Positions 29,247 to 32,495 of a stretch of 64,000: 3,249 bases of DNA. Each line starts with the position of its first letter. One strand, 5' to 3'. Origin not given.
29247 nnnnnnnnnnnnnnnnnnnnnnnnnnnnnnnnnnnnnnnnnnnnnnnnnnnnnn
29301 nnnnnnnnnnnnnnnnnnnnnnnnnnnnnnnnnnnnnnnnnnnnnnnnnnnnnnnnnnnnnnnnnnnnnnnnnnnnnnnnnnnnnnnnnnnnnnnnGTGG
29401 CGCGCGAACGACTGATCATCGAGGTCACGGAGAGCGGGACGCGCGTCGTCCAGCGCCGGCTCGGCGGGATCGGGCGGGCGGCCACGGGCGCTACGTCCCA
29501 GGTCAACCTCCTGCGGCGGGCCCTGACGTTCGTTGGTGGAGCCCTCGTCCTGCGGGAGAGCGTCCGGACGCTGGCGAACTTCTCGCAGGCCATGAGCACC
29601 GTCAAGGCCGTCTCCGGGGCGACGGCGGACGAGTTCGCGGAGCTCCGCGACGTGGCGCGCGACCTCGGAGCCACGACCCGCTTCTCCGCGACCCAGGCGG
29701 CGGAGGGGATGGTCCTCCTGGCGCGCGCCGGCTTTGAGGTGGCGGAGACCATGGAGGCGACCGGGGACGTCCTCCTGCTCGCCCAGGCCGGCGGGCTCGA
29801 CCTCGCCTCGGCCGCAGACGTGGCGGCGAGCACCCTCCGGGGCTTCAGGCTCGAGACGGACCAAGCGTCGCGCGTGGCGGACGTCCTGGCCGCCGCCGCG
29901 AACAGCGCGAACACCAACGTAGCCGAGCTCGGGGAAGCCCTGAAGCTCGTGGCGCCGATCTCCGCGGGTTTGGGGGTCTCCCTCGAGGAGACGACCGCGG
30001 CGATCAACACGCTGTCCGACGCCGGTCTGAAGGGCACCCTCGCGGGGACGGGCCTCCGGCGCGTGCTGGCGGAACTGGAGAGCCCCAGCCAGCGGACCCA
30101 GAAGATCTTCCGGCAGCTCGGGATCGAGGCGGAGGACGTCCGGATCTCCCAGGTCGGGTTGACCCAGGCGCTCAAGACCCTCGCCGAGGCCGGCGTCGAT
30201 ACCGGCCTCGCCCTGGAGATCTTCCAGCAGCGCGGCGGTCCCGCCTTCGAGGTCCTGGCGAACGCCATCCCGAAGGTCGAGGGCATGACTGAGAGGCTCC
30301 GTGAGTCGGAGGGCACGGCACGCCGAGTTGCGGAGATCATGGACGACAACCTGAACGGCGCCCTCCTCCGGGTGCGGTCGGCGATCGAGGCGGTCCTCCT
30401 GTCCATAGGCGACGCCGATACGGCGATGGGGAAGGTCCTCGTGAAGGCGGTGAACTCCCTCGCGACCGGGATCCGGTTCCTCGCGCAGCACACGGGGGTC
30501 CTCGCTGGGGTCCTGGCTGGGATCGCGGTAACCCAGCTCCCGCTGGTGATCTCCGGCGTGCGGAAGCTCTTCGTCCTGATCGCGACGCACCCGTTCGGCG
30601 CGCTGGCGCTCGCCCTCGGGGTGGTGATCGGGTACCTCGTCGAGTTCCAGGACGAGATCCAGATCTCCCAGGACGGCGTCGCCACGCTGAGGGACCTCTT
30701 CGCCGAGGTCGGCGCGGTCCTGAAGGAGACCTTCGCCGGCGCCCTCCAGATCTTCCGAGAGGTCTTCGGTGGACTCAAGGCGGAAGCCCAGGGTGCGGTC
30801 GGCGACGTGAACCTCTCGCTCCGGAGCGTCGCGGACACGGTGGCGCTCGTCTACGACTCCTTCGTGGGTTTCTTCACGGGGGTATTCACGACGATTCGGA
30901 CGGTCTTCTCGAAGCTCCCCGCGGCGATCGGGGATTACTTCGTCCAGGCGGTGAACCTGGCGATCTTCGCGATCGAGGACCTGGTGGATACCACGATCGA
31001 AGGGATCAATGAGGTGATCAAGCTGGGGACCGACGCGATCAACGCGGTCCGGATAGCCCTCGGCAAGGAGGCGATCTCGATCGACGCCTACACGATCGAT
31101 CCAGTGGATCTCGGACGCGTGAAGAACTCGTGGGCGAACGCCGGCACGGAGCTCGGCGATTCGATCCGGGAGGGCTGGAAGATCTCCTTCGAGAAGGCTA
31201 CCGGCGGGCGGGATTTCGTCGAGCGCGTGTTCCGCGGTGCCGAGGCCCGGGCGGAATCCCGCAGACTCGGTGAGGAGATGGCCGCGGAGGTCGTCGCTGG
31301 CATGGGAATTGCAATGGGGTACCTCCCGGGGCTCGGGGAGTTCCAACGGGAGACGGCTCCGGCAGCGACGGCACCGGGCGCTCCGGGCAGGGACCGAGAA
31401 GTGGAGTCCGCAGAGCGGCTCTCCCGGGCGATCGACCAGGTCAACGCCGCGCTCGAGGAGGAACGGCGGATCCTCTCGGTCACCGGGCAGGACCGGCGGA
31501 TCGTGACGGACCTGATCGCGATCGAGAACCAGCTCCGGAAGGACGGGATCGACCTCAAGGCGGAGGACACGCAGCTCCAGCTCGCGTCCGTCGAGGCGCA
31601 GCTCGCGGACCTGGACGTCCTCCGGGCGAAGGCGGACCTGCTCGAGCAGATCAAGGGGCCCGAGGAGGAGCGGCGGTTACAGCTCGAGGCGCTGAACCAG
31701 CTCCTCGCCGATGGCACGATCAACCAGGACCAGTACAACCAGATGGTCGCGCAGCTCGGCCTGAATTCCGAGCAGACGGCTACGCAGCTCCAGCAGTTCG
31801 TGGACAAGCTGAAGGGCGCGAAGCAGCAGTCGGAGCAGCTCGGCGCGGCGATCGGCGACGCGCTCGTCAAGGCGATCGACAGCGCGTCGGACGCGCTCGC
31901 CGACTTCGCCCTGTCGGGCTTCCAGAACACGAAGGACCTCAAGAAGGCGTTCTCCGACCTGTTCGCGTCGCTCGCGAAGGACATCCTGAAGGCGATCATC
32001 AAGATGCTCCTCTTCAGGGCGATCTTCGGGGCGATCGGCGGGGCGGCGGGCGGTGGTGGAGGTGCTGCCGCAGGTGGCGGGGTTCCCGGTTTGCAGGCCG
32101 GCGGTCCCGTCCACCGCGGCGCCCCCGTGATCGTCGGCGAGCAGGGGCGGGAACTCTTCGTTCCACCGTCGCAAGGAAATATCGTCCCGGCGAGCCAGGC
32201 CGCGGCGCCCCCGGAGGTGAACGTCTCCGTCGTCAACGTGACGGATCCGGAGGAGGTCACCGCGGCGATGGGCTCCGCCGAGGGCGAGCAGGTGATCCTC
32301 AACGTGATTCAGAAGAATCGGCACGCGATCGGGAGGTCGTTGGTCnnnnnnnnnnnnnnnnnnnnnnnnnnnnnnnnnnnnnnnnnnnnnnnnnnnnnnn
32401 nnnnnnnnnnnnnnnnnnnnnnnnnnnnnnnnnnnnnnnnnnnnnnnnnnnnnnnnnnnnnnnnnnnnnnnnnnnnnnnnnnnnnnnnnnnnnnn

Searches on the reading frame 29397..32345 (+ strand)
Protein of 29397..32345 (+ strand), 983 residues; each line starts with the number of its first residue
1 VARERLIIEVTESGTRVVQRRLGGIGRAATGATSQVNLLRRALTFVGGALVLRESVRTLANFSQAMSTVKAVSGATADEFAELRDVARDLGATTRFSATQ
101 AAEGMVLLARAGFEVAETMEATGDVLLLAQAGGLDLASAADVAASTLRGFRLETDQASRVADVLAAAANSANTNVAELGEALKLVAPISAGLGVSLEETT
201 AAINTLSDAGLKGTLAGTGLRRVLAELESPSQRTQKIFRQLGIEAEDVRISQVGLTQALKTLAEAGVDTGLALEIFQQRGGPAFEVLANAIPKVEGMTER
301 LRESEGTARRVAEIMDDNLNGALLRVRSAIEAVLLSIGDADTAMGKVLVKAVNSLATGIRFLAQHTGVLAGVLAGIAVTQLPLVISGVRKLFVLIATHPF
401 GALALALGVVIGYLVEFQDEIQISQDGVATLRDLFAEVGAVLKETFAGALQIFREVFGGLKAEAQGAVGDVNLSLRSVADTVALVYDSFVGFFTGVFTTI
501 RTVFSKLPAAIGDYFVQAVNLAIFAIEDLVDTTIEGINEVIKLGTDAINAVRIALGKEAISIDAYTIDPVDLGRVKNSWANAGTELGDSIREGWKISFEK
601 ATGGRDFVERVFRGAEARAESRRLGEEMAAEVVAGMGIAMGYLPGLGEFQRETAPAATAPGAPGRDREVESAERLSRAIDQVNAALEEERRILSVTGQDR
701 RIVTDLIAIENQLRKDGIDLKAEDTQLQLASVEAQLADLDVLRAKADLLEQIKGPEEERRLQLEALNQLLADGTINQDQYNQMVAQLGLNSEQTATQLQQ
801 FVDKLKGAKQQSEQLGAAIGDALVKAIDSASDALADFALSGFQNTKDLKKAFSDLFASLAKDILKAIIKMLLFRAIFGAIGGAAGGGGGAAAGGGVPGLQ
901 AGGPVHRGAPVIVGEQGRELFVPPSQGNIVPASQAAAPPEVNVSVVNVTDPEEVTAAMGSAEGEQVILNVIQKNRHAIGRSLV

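Call 62: search_protein_families(library=phrogs, proteins=[window:29397-32345:+], max_evalue=0.00001)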
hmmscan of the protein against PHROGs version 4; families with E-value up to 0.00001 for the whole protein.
window:29397-32345:+ (983 aa): 34 families (the best 25 are shown)
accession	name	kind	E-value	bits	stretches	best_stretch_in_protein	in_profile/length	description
phrog_38390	-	tail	3.8e-124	416.9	1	12-386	16-386/1029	tail length tape measure protein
phrog_1533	-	tail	5e-87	293.8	1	11-410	201-622/1688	tail length tape measure protein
phrog_991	-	tail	1.6e-68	232.5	1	7-542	245-801/1966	tail length tape measure protein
phrog_9696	-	tail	1.7e-68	232.5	1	10-337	24-351/1415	tail length tape measure protein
phrog_4704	-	tail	1.9e-65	222.8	1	53-378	213-542/625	tail length tape measure protein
phrog_1272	-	tail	3.6e-61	208.3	1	38-612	243-776/1606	tail length tape measure protein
phrog_28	-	tail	3.9e-55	189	1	26-774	233-855/1228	tail length tape measure protein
phrog_3336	-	tail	1e-54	187.6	3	336-628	270-584/1051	tail length tape measure protein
phrog_5218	-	unknown function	6.8e-53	181.2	1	14-407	188-613/1599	-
phrog_19074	-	unknown function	2.4e-52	179.1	1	39-343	135-446/1384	-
phrog_28420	-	tail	1.7e-48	166.4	1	58-362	57-352/906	tail length tape measure protein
phrog_167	-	tail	2e-48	166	1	27-528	256-730/1555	tail length tape measure protein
phrog_5493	-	tail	1.3e-44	153.9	1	34-251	43-262/1102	tail length tape measure protein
phrog_58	-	tail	3.6e-41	142.6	1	8-545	291-724/1544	tail length tape measure protein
phrog_37649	-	tail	3.8e-39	134.8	1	27-411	425-806/2006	tail length tape measure protein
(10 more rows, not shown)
